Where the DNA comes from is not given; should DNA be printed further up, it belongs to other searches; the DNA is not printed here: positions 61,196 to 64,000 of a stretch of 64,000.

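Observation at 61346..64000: Giant DUF4915-coiled-coil-GT-GT25 protein: a WbbB/WbdD-like molecular-ruler architecture with an uncharacterised domain in the terminator position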

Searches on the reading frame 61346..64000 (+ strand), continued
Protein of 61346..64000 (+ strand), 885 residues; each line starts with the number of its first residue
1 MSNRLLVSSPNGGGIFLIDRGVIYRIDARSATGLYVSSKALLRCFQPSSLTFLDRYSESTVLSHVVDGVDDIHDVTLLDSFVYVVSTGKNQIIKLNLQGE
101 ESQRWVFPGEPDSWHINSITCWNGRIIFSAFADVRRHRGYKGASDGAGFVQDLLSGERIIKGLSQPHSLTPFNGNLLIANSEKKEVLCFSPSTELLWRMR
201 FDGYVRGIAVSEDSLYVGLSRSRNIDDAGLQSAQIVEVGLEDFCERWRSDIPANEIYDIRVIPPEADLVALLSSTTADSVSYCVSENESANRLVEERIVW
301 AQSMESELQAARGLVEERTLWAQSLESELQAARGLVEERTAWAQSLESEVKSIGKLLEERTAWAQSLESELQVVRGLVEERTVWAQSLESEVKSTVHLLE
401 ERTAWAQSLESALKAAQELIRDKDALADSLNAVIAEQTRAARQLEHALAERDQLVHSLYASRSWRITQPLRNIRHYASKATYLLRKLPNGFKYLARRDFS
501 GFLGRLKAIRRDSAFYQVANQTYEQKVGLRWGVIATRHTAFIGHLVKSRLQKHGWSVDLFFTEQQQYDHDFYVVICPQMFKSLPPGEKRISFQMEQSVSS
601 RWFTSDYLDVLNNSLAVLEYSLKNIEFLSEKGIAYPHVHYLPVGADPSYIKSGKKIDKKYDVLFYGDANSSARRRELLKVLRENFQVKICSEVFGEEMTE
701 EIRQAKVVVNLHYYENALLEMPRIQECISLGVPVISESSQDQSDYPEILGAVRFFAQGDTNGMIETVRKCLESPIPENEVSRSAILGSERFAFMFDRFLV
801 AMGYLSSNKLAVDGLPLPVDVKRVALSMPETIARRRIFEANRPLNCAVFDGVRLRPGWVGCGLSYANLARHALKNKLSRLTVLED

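Call 12: search_solved_structures(query=P0001, max_evalue=1, show_alignments=2)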
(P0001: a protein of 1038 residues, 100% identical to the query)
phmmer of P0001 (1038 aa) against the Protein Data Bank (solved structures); distinct sequences matched with E-value up to 1: 4.
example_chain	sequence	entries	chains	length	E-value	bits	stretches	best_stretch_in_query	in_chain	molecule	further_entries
9u7j_a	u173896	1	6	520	0.18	12.8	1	849-933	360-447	Procollagen galactosyltransferase 1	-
9evj_A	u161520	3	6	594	0.22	12.5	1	850-933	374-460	Procollagen galactosyltransferase 1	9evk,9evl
9u7h_A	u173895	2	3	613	0.23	12.4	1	850-933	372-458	Procollagen galactosyltransferase 1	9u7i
8zgc_U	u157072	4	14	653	0.25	12.3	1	850-933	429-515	Procollagen galactosyltransferase 1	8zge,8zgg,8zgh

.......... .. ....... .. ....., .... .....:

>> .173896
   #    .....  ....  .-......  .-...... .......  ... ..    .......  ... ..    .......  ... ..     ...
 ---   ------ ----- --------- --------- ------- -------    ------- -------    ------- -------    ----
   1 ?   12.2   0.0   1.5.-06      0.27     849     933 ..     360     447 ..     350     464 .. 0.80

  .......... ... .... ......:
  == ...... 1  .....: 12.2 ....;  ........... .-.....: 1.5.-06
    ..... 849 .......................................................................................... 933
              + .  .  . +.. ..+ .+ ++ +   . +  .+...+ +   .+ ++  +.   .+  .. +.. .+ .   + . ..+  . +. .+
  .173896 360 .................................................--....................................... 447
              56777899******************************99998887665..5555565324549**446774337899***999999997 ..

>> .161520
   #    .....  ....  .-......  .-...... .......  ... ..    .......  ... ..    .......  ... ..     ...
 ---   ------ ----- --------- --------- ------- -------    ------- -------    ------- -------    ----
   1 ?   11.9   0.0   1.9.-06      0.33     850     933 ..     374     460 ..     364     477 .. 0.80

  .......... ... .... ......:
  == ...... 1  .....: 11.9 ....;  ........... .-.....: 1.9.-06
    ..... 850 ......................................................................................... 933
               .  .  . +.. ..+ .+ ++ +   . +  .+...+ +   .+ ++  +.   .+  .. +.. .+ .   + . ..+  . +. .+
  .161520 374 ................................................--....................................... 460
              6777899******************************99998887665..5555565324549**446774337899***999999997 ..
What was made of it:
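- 63812..64000 (+): aa about 823-885: start of the GT25-like GT-A module, which runs to about aa 1010 beyond the window. Alignment to the COLGALT1 GT25 domain across the EDD motif (call 12).
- On GT25 (CAZy; Pfam PF01755): An EDD motif aligns with the FEDD of COLGALT1 (call 12).
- Closest known: WbbB of Klebsiella pneumoniae O12 / Raoultella terrigena. Different: No sequence similarity to any solved WbbB fragment was detected in the PDB search (call 12).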

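Call 32: find_encoding_contigs(protein=P0025, flank=10000, max_places=1)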
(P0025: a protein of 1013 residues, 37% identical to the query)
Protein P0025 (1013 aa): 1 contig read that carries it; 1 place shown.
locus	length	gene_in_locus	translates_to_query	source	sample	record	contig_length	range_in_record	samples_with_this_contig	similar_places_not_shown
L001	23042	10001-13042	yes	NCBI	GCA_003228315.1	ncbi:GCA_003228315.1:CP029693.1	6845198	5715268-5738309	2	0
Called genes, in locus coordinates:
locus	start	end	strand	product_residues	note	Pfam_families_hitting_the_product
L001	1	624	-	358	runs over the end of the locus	PF05359:DUF748, PF13116:YhdP (weak), PF05359:DUF748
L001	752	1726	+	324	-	PF00291:PALP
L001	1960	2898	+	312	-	PF05118:Asp_Arg_Hydrox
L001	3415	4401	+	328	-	PF00535:Glycos_transf_2, PF13641:Glyco_tranf_2_3 (faint)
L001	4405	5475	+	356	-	PF01073:3Beta_HSD, PF01370:Epimerase, PF02719:Polysacc_synt_2, PF04321:RmlD_sub_bind, PF07993:NAD_binding_4, PF16363:GDP_Man_Dehyd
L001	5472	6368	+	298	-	PF01370:Epimerase, PF04321:RmlD_sub_bind, PF16363:GDP_Man_Dehyd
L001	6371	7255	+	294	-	PF00483:NTP_transferase, PF12804:NTP_transf_3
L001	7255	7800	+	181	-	PF00908:dTDP_sugar_isom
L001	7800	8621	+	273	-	PF01061:ABC2_membrane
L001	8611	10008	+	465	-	PF00005:ABC_tran, PF14524:Wzt_C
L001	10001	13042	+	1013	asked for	PF16261:DUF4915, PF13641:Glyco_tranf_2_3 (weak), PF00535:Glycos_transf_2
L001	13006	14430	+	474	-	PF00534:Glycos_transf_1 (weak), PF13692:Glyco_trans_1_4, PF13524:Glyco_trans_1_2 (weak)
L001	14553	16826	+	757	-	PF01757:Acyl_transf_3, PF19040:SGNH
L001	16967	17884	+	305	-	PF01073:3Beta_HSD (faint), PF01370:Epimerase, PF02719:Polysacc_synt_2 (faint), PF04321:RmlD_sub_bind, PF16363:GDP_Man_Dehyd, PF07993:NAD_binding_4 (weak)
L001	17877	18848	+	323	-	PF01370:Epimerase, PF04321:RmlD_sub_bind, PF16363:GDP_Man_Dehyd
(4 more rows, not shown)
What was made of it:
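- The P. putida cluster has a separate Sulfotransfer_3 gene (call 32).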

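Call 33: find_encoding_contigs(protein=P0017, flank=10000, max_places=1)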
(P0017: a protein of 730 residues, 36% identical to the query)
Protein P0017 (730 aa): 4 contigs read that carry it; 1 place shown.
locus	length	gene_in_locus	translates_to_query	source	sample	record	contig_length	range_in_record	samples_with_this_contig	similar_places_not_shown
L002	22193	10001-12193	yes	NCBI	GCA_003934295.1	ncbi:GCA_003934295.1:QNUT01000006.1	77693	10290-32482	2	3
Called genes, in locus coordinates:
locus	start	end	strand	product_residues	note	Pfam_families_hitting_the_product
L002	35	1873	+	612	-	-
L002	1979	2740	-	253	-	PF02463:SMC_N (faint), PF00005:ABC_tran, PF13304:AAA_21 (faint)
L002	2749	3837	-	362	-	PF00528:BPD_transp_1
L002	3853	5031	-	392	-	PF00528:BPD_transp_1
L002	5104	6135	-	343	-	PF00497:SBP_bac_3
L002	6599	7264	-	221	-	PF00528:BPD_transp_1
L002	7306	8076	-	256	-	PF00497:SBP_bac_3, PF10613:Lig_chan-Glu_bd (weak), PF12974:Phosphonate-bd (weak)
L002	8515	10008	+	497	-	PF00005:ABC_tran, PF14524:Wzt_C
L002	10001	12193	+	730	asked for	PF16261:DUF4915, PF19220:Rod_CreS (weak), PF24161:CCDC39 (weak), PF27954:CCDC192 (faint), PF27881:CRWN_N (weak), PF27879:Mplasa_alph_rch (faint)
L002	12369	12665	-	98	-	PF27465:Fis_N, PF02954:HTH_8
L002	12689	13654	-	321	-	PF01207:Dus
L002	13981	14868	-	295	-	PF06325:PrmA, PF05175:MTS, PF13489:Methyltransf_23 (weak), PF13847:Methyltransf_31, PF08241:Methyltransf_11 (weak), PF08242:Methyltransf_12, PF13649:Methyltransf_25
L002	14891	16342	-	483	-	PF00474:SSF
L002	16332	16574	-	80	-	PF06196:DUF997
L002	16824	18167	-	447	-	PF00289:Biotin_carb_N, PF02222:ATP-grasp, PF02655:ATP-grasp_3 (weak), PF02786:CPSase_L_D2, PF07478:Dala_Dala_lig_C, PF02785:Biotin_carb_C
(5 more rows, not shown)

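Call 34: find_encoding_contigs(protein=P0002, flank=10000, max_places=1)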
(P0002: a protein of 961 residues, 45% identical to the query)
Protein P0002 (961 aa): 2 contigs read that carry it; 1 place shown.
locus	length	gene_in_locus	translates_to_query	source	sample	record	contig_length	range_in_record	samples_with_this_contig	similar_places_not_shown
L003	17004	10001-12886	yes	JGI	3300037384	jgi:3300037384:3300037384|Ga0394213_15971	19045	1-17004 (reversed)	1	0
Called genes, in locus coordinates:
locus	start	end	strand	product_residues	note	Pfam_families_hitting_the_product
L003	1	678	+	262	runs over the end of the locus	PF01925:TauE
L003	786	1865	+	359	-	PF01073:3Beta_HSD, PF01370:Epimerase, PF02719:Polysacc_synt_2, PF04321:RmlD_sub_bind, PF07993:NAD_binding_4, PF16363:GDP_Man_Dehyd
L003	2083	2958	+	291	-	PF01370:Epimerase, PF04321:RmlD_sub_bind, PF16363:GDP_Man_Dehyd, PF01073:3Beta_HSD (weak)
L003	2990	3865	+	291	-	PF00483:NTP_transferase, PF12804:NTP_transf_3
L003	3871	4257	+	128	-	PF18765:Polbeta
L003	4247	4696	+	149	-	PF01934:HepT-like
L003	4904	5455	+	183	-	PF00908:dTDP_sugar_isom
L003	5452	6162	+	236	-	PF01909:NTP_transf_2 (weak), PF18765:Polbeta, PF08780:NTase_sub_bind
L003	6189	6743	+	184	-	PF10543:ORF6N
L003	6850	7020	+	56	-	-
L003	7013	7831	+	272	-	PF01061:ABC2_membrane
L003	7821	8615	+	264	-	PF17761:DUF1016_N, PF06250:YhcG_C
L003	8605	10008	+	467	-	PF00005:ABC_tran, PF14524:Wzt_C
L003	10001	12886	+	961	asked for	PF16261:DUF4915, PF13524:Glyco_trans_1_2 (weak)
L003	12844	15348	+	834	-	-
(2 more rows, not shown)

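Call 36: search_protein_families(library=pfam, proteins=[P0089, P0106, P0063, P0044, P0095, P0078, P0104], max_evalue=0.0001)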
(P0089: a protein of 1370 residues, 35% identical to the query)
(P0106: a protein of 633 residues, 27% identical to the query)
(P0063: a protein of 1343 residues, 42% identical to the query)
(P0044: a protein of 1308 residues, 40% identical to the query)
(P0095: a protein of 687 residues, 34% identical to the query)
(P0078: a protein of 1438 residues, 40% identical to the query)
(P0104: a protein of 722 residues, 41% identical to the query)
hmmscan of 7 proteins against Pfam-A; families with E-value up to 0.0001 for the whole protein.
P0089 (1370 aa): 4 families
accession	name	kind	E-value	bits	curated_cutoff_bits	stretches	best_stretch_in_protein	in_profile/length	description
PF16261.11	DUF4915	-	8.1e-18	65.1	35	1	68-277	98-315/316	Domain of unknown function (DUF4915)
PF25541.1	TBCA_PH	-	8.3e-12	45.4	27.8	0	1166-1232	63-129/139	PH domain-containing proteins, TBCA domain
PF03567.20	Sulfotransfer_2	-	1.1e-06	29.4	22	0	373-613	8-251/252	Sulfotransferase family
PF07028.16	DUF1319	-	8.9e-05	23.1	28.1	0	1124-1206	26-108/109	Protein of unknown function (DUF1319)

P0106 (633 aa): 2 families
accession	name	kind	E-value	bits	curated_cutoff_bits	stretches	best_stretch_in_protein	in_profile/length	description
PF16261.11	DUF4915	-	7.4e-22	78.4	35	1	47-293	48-310/316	Domain of unknown function (DUF4915)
PF07028.16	DUF1319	-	9.8e-06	26.2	28.1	0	328-468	6-105/109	Protein of unknown function (DUF1319)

P0063 (1343 aa): 9 families
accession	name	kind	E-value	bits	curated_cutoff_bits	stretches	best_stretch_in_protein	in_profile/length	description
PF00535.33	Glycos_transf_2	-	2.6e-26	93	23.3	1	806-943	1-133/168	Glycosyl transferase family 2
PF16261.11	DUF4915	-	7.7e-18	65.2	35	1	70-265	98-311/316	Domain of unknown function (DUF4915)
PF13692.12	Glyco_trans_1_4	-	6.2e-12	46.4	27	1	645-765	19-141/142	Glycosyl transferases group 1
PF08241.18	Methyltransf_11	-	7.8e-11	42.9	21.2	1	1193-1244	44-95/95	Methyltransferase domain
PF13641.12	Glyco_tranf_2_3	-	9e-09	36.1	27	1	805-1027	3-223/230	Glycosyltransferase like family 2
PF13524.12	Glyco_trans_1_2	-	2.2e-08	34.6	25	1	650-793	5-143/144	Glycosyl transferase-like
PF13649.12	Methyltransf_25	-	9.9e-07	29.8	27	1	1192-1240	47-97/97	Methyltransferase domain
PF13847.12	Methyltransf_31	-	1.1e-05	25.6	27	1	1197-1248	65-113/145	Methyltransferase domain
PF13489.12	Methyltransf_23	-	1.3e-05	25.4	27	1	1166-1253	38-125/164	Methyltransferase domain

P0044 (1308 aa): 7 families
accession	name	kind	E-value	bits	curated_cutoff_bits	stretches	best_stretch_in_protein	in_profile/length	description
PF00535.33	Glycos_transf_2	-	4.9e-25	88.8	23.3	1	780-916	1-132/168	Glycosyl transferase family 2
PF16261.11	DUF4915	-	1.7e-18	67.4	35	1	72-229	98-264/316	Domain of unknown function (DUF4915)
PF13641.12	Glyco_tranf_2_3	-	1.6e-09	38.6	27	1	777-1002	1-225/230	Glycosyltransferase like family 2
PF13692.12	Glyco_trans_1_4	-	3.1e-08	34.4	27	1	624-714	20-111/142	Glycosyl transferases group 1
PF08241.18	Methyltransf_11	-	1.1e-07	32.8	21.2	1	1169-1216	48-95/95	Methyltransferase domain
PF00534.26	Glycos_transf_1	-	8.4e-07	29.1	26.4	1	599-711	7-124/172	Glycosyl transferases group 1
PF10111.15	Glyco_tranf_2_2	-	9.2e-07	29.1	27.3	1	806-976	28-203/276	Glycosyltransferase like family 2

P0095 (687 aa): 2 families
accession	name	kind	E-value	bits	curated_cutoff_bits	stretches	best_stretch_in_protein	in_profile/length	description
PF16261.11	DUF4915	-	1e-19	71.4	35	1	89-286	96-310/316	Domain of unknown function (DUF4915)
PF13578.12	Methyltransf_24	-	1.3e-05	26.4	26.3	1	495-605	2-105/105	Methyltransferase domain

P0078 (1438 aa): 8 families
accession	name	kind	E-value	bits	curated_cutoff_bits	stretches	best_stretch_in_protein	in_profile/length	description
PF08241.18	Methyltransf_11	-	5.4e-25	88.3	21.2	1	353-445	1-94/95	Methyltransferase domain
PF13649.12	Methyltransf_25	-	8.5e-22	78.1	27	1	352-442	1-97/97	Methyltransferase domain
PF13847.12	Methyltransf_31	-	8.5e-21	74.6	27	1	349-453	4-118/145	Methyltransferase domain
PF13489.12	Methyltransf_23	-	2.1e-15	57.3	27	1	346-464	20-134/164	Methyltransferase domain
PF08242.18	Methyltransf_12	-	1.1e-12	48.9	30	1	353-444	1-98/98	Methyltransferase domain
PF01209.24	Ubie_methyltran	-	1.5e-09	38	20.1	1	351-446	50-151/233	ubiE/COQ5 methyltransferase family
PF07028.16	DUF1319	-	2.9e-06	27.9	28.1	0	737-820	25-108/109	Protein of unknown function (DUF1319)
PF03567.20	Sulfotransfer_2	-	7.9e-06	26.6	22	1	31-272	8-252/252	Sulfotransferase family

P0104 (722 aa): 8 families
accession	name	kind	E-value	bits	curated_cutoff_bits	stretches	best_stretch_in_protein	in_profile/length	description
PF08241.18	Methyltransf_11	-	6.7e-23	81.6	21.2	1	59-152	1-95/95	Methyltransferase domain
PF13649.12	Methyltransf_25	-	1.7e-19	70.7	27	1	58-148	1-97/97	Methyltransferase domain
PF13847.12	Methyltransf_31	-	8.6e-18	64.8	27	1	56-156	5-113/145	Methyltransferase domain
PF13489.12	Methyltransf_23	-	3.3e-17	63.1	27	1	43-170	13-134/164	Methyltransferase domain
PF08242.18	Methyltransf_12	-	1.7e-12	48.3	30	1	59-150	1-98/98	Methyltransferase domain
PF01209.24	Ubie_methyltran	-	8.1e-06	25.8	20.1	1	56-152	49-151/233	ubiE/COQ5 methyltransferase family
PF15648.12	Tox-REase-5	-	1.5e-05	25.9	25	0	296-329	38-71/95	Restriction endonuclease fold toxin 5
PF05175.20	MTS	-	5.7e-05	23.3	23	0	54-163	31-149/170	Methyltransferase small domain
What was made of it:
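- P0089 carries both DUF4915 and a Sulfotransfer_2 domain at the coil tip (call 36). P0089 already has a classical sulfotransferase beside DUF4915 (call 36). The P0089 fusion of DUF4915 with Sulfotransfer_2 (call 36) and the separate Sulfotransfer_3 in P. putida (call 32) both fit a helper role.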
